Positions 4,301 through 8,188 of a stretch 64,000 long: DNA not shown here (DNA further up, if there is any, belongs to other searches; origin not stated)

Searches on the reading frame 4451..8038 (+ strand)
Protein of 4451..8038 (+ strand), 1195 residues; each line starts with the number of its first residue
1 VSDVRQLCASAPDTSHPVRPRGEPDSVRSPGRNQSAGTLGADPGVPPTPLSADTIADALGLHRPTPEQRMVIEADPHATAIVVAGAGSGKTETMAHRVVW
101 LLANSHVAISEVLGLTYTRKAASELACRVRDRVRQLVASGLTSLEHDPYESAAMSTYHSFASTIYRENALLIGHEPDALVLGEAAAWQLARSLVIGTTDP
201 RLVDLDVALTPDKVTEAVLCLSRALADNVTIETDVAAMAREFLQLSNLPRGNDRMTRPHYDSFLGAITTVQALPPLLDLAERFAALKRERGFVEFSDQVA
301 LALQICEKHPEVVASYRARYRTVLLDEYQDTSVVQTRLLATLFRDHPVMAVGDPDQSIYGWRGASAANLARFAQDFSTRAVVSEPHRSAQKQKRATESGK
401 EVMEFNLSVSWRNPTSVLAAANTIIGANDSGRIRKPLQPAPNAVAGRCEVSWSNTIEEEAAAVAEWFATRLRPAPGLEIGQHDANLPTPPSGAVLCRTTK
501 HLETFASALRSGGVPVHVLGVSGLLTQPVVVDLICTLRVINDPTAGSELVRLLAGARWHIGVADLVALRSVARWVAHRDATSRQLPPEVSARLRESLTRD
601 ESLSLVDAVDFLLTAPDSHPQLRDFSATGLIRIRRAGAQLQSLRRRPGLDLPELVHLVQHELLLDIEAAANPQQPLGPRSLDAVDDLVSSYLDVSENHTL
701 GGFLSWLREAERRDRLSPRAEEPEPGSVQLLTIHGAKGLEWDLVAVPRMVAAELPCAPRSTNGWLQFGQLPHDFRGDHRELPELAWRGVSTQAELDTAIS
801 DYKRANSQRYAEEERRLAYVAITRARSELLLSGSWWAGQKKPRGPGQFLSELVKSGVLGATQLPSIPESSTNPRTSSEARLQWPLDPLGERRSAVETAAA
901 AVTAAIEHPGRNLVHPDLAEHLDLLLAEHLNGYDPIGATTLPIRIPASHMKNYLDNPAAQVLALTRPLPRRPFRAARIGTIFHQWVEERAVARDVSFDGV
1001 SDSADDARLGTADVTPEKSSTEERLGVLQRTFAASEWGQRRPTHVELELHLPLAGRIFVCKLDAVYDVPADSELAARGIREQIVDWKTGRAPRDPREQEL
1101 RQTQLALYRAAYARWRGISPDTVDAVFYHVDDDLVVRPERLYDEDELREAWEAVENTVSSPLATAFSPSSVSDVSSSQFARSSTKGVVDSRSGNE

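Call 54: search_protein_families(library=pfam, proteins=[window:4451-8038:+], max_evalue=0.00001)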
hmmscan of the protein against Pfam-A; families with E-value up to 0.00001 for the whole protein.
window:4451-8038:+ (1195 aa): 5 families
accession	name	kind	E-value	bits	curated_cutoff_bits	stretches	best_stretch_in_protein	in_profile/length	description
PF00580.27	UvrD-helicase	-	2.8e-51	175.2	23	1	65-376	2-270/271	UvrD/REP helicase N-terminal domain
PF13361.12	UvrD_C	-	9.6e-24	84.9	25.6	1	720-832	277-346/350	UvrD-like helicase C-terminal domain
PF13245.12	AAA_19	-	1.7e-18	67.6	25.1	1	70-360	4-132/134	AAA domain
PF12705.13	PDDEXK_1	-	8e-13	49.3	22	1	948-1160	5-219/247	PD-(D/E)XK nuclease superfamily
PF13538.12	UvrD_C_2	-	4e-08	33.5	27.4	0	808-831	27-51/52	UvrD-like helicase C-terminal domain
